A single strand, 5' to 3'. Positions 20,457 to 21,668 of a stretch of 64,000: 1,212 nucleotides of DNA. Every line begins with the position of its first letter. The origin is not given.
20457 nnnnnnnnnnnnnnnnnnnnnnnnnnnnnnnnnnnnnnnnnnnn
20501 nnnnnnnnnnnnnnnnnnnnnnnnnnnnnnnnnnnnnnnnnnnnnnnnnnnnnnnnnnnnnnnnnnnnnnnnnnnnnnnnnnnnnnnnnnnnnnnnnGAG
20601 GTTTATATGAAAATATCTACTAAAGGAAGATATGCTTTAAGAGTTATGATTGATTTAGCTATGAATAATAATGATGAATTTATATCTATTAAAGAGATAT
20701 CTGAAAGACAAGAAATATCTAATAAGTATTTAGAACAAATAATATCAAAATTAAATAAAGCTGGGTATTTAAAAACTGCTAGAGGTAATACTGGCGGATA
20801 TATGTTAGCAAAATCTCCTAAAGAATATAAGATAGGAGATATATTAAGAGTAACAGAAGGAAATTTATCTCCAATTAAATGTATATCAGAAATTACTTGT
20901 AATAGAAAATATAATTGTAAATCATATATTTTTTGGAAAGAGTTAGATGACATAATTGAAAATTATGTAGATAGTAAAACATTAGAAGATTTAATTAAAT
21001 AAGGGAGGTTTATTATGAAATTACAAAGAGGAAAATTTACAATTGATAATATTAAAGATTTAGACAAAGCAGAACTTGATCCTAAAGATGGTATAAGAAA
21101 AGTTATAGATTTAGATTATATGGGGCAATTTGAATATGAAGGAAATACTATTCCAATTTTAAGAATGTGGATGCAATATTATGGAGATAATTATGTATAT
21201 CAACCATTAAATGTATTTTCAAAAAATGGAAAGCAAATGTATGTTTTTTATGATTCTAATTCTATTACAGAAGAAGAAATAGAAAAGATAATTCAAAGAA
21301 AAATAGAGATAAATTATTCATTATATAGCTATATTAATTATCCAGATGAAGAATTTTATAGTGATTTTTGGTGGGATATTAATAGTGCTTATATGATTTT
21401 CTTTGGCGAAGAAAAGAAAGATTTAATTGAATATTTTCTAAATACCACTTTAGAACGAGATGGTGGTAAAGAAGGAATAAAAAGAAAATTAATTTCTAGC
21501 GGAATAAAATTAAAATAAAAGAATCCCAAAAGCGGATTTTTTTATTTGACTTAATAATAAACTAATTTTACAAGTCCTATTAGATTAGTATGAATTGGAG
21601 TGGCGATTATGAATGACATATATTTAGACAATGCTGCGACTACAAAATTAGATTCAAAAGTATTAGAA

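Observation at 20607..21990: Decayed isc operon: intact IscR-type Rrf2 regulator next to an iscS-iscU fusion remnant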

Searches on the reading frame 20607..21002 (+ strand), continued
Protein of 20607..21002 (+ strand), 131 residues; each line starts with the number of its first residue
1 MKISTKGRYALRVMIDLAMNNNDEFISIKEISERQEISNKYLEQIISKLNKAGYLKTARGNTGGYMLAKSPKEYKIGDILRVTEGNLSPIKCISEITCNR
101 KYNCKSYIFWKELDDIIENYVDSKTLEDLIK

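Call 57: search_solved_structures(query=window:20607-20999:+, max_evalue=0.00001, show_alignments=2)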
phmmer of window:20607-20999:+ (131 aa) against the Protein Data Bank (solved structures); distinct sequences matched with E-value up to 0.00001: 10.
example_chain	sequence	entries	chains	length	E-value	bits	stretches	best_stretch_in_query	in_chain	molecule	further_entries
4cic_A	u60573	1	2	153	5e-29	104.1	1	1-131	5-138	TRANSCRIPTIONAL REGULATOR, BADM/RRF2 FAMILY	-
2y75_A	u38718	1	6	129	1.2e-24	90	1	1-130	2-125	HTH-TYPE TRANSCRIPTIONAL REGULATOR CYMR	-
3t8r_A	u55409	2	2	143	3.5e-20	75.6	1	1-127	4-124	Staphylococcus aureus CymR | Staphylococcus aureus CymR (oxidized form)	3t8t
4hf0_A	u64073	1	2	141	2.1e-19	73.1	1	1-130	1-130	HTH-type transcriptional regulator IscR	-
3lwf_A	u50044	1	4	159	3.1e-19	72.5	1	1-131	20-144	Putative transcriptional regulator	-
4hf1_A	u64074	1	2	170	3.8e-19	72.2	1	1-130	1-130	HTH-type transcriptional regulator IscR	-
4chu_A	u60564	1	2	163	1.9e-18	70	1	2-130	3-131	HTH-TYPE TRANSCRIPTIONAL REGULATOR ISCR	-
4hf2_A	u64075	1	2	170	2.7e-18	69.5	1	1-130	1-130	HTH-type transcriptional regulator IscR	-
7zpn_A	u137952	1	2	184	4.1e-18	68.9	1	1-89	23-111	HTH-type transcriptional regulator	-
5n07_A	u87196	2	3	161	9.4e-06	29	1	9-130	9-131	HTH-type transcriptional repressor NsrR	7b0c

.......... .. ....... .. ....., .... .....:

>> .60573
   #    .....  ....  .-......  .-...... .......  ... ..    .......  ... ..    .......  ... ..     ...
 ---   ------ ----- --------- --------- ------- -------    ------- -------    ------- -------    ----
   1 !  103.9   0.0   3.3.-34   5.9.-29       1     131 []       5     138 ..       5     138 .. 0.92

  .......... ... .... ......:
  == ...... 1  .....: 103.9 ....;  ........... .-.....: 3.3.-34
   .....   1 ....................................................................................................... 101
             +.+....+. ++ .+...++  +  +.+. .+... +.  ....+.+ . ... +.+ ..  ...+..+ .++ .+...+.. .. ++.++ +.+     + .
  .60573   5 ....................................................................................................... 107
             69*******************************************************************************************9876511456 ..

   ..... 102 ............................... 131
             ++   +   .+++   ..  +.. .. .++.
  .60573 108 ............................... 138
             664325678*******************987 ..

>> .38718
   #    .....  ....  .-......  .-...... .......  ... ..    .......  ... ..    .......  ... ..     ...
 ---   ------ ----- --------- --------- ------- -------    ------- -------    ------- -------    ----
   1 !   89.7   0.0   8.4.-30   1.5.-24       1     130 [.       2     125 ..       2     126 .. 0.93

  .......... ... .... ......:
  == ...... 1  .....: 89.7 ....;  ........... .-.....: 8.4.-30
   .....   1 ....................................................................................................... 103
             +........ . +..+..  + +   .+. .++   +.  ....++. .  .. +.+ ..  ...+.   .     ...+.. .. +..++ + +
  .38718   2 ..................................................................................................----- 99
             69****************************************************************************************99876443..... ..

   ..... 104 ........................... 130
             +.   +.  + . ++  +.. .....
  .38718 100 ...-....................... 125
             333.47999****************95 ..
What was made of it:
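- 20607..21002 (+): Intact Rrf2-family, IscR-like regulator of 131 aa with Cys92, Cys98 and Cys104. Closest solved structure is 4CIC, a BadM/Rrf2-family regulator that I know as Thermincola potens IscR, E=5e-29 (call 57).
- Closest known: Thermincola potens IscR. Same: Best solved-structure match (E=5e-29 over the full length, call 57).
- Closest known: Bacillus subtilis / Staphylococcus aureus CymR. Same: Second-best structural relatives (E=1e-24, call 57).
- Closest known: Bacillus subtilis / Staphylococcus aureus CymR. Different: In the aligned B. subtilis CymR (2Y75) the Cys-bearing segment is missing or unaligned, whereas this protein keeps three Cys there (call 57).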

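Call 67: find_homologous_proteins(query=L033:4588-5766:+, max_evalue=1e-100)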
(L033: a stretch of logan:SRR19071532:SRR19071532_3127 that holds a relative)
Query L033:4588-5766:+ (393 aa): 8000 proteins with E <= 1e-100 among 8000 candidates; the best 120 are listed.
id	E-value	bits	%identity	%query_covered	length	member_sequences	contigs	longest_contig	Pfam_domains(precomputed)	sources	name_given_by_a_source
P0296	7.9e-254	859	100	100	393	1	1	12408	PF00266.26,PF01212.28,PF01041.24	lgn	-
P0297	2.1e-216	736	84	99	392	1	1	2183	PF00266.26,PF01212.28,PF01041.24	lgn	-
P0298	3.0e-216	736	85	99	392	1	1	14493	PF00266.26,PF01212.28,PF01041.24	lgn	-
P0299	3.7e-214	729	84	99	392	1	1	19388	PF00266.26,PF01212.28,PF01041.24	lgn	-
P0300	7.5e-214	728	84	99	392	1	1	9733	PF00266.26,PF01212.28,PF01053.27,PF01041.24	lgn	-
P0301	2.4e-210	716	82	99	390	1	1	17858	PF00155.28,PF00266.26,PF01212.28,PF01041.24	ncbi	-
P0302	3.6e-208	709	79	100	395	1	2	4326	PF00266.26,PF01212.28,PF01041.24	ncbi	-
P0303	1.2e-207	708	79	100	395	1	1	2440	PF00266.26,PF01212.28,PF01041.24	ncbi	-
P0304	1.4e-205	701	78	100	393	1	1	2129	PF00266.26,PF01212.28,PF01053.27,PF01041.24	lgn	-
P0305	5.7e-205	699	78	100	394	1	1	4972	PF00266.26,PF01212.28,PF01041.24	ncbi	-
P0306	7.3e-205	698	77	100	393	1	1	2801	PF00266.26,PF01212.28,PF01053.27,PF01041.24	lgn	-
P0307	9.7e-205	698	79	100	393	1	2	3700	PF00266.26,PF01212.28,PF01041.24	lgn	-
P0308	1.2e-204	698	79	100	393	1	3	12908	PF00266.26,PF01212.28,PF01041.24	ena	-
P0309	4.4e-204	696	78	100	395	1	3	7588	PF00266.26,PF01212.28,PF01041.24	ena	-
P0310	4.7e-204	696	79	100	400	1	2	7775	PF00266.26,PF01212.28,PF01041.24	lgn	-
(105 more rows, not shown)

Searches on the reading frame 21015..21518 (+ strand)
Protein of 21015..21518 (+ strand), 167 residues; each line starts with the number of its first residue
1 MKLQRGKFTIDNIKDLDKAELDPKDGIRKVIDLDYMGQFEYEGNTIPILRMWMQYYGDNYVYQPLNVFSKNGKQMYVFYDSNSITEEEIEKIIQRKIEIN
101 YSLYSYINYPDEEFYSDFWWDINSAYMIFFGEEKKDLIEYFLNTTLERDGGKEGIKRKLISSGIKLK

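Call 7: search_protein_families(library=pfam, proteins=[window:21015-21518:+], max_evalue=0.01)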
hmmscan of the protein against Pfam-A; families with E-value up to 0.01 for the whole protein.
window:21015-21518:+ (167 aa): 0 families

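Call 11: find_encoding_contigs(protein=window:21015-21518:+, flank=6000, max_places=8)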
Protein window:21015-21518:+ (167 aa): 3 contigs read that carry it; 1 place shown.
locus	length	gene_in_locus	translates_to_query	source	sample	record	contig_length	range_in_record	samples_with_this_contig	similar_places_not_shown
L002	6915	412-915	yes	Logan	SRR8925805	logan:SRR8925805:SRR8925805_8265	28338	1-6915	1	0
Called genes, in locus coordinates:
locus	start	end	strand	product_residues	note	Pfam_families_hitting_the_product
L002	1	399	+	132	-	?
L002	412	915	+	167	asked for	-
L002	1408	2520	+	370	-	-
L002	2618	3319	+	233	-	PF01255:Prenyltransf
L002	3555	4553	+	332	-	-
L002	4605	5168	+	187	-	-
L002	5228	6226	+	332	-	-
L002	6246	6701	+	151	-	-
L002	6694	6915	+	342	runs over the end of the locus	PF16286:DUF4932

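Call 18: search_protein_families(library=ncbifam, proteins=[window:21015-21518:+], max_evalue=0.01)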
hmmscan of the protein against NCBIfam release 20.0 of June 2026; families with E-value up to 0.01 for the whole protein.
window:21015-21518:+ (167 aa): 0 families

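Call 19: search_protein_families(library=phrogs, proteins=[window:21015-21518:+], max_evalue=0.01)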
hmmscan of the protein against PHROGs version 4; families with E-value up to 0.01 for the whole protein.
window:21015-21518:+ (167 aa): 0 families

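Call 20: find_homologous_proteins(query=window:21015-21518:+, max_evalue=0.001)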
Query window:21015-21518:+ (167 aa): 24 proteins with E <= 0.001 among 59 candidates.
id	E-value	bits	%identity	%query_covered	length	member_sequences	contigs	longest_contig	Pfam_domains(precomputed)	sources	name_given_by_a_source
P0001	8.1e-106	369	100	100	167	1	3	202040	-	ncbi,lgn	-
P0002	6.6e-48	181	49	99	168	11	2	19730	-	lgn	-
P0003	2.4e-46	176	53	99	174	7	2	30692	-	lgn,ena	-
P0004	2.6e-46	176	51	99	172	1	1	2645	-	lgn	-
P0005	5.4e-45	172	52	99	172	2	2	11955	-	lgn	-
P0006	7.7e-45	171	50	99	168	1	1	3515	-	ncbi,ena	-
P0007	1.1e-44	171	47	99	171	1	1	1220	-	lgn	-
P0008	7.0e-44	168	52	98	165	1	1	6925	-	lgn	-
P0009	1.1e-43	167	48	99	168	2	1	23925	-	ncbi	-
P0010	3.1e-43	166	48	99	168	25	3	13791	-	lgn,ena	-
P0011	1.4e-42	164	48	99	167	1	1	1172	-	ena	-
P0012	3.6e-42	162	47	100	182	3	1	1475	-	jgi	jgi:hypothetical protein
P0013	4.2e-42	162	49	99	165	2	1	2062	-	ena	-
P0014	6.6e-42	161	49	100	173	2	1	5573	-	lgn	-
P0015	2.0e-41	160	47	99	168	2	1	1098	-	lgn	-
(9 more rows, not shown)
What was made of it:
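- Checked: p167 (21015-21518) is a real conserved gene with 24 homologues (call 20).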

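Call 21: find_encoding_contigs(protein=P0003, flank=5000, max_places=3)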
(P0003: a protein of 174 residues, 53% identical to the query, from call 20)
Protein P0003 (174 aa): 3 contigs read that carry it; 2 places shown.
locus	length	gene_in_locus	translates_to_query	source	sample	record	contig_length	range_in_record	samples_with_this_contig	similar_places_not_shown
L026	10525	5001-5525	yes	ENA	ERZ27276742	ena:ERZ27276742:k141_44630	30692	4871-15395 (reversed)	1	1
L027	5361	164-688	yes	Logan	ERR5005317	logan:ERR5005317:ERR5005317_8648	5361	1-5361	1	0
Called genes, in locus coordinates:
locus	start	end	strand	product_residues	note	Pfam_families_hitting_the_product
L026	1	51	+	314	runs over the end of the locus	PF05621:TniB (faint), PF00004:AAA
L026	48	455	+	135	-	-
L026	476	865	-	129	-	PF10612:Spore-coat_CotZ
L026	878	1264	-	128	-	PF10612:Spore-coat_CotZ (faint)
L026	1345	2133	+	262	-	PF00106:adh_short, PF01370:Epimerase (weak), PF08659:KR, PF13561:adh_short_C2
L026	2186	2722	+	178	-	-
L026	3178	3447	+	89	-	PF03946:Ribosomal_L11_N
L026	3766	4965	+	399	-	PF13173:AAA_14, PF13635:DUF4143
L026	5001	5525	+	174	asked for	-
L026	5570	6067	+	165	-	-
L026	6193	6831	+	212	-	PF02498:Bro-N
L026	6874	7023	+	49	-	-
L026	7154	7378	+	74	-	-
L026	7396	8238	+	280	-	-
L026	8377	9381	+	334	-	PF08291:Peptidase_M15_3 (weak)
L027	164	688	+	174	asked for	-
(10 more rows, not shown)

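Call 22: find_encoding_contigs(protein=P0002, flank=5000, max_places=3)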
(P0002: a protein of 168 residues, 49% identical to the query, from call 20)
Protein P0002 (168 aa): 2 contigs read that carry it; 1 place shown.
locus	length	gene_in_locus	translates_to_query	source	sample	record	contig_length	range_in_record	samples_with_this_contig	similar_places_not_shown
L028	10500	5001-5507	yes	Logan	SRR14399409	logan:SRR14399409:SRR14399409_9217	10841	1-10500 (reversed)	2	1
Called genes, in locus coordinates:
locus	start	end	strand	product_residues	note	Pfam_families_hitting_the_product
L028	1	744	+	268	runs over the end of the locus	PF00535:Glycos_transf_2, PF10111:Glyco_tranf_2_2, PF13641:Glyco_tranf_2_3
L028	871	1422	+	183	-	-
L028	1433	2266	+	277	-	-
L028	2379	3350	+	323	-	PF01381:HTH_3, PF12844:HTH_19, PF13560:HTH_31 (faint), PF00005:ABC_tran, PF13304:AAA_21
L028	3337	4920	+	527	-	PF12679:ABC2_membrane_2, PF10920:DUF2705 (weak), PF12730:ABC2_membrane_4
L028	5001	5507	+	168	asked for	-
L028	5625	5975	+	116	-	PF13560:HTH_31 (weak), PF01381:HTH_3 (weak)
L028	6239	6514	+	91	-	PF01520:Amidase_3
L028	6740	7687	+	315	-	PF08878:HamA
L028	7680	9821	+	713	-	PF00270:DEAD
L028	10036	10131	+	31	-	-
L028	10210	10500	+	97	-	?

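Call 23: find_encoding_contigs(protein=P0009, flank=5000, max_places=3)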
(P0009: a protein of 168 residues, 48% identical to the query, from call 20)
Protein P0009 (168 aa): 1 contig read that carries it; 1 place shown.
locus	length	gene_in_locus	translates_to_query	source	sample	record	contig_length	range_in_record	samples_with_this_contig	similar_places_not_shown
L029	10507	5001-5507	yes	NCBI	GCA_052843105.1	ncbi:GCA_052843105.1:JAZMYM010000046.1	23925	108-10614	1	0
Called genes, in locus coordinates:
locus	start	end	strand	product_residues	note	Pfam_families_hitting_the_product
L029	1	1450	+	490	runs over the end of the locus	-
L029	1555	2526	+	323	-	PF01381:HTH_3, PF12844:HTH_19, PF13443:HTH_26 (weak), PF00005:ABC_tran, PF13304:AAA_21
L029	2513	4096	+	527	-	PF12679:ABC2_membrane_2, PF10920:DUF2705, PF12730:ABC2_membrane_4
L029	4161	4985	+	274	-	-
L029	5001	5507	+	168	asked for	-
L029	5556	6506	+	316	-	-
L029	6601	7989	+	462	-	PF01520:Amidase_3, PF23473:LysM3_LYK4_5 (faint), PF23446:LysM1_NFP_LYK (faint), PF23577:LysM_RLK (faint), PF23462:LysM3_NFP (faint), PF01476:LysM, PF23472:LysM2_CERK1_LYK3_4_5 (faint), PF01476:LysM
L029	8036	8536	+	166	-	-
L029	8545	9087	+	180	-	-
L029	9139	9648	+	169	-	-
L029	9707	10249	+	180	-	-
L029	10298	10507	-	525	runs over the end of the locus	PF00004:AAA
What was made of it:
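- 21015..21518 (+): p167, an inserted 167-aa gene of unknown function. It lies 12 nt after the Rrf2 stop and has its own GGGAGG ribosome-binding site. It has 24 homologues at 42-55% identity in unrelated contexts (calls 20-23).
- Tried and rejected: The neighbours of p167 homologues vary and include Bro-N, HamA/DEAD (a Hachiman-type pair) and amidase genes (calls 21-23).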

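Call 56: search_protein_families(library=padloc, proteins=[window:21015-21518:+], max_evalue=0.01)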
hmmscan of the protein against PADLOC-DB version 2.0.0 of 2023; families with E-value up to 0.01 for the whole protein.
window:21015-21518:+ (167 aa): 0 families

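Call 59: predict_structure(alignment_id=A4)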
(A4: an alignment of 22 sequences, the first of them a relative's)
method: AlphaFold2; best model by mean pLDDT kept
length: 167 residues; sequences in the alignment: 22
mean_pLDDT: 88.8   pTM: 0.85
mean pLDDT of the five models: 88.8, 88.7, 87.3, 86.8, 73.4
residues with pLDDT >= 90: 117; 70-90: 37; 50-70: 7; < 50: 6
segments of 3 or more residues with pLDDT < 50: 37-42
pLDDT, mean of each block of 10 residues (from residue 1): 85 94 87 61 73 95 97 96 96 94 89 80 91 97 92 94 88
secondary structure, 60 per line:
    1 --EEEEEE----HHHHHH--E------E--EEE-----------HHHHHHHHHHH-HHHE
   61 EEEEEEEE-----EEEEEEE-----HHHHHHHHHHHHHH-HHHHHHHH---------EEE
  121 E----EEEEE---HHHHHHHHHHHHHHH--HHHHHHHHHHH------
elements in order: E3-8 H13-18 E31-33 H45-55 E60-68 E74-80 H86-99 H101-108 E118-121 E126-130 H134-148 H151-161
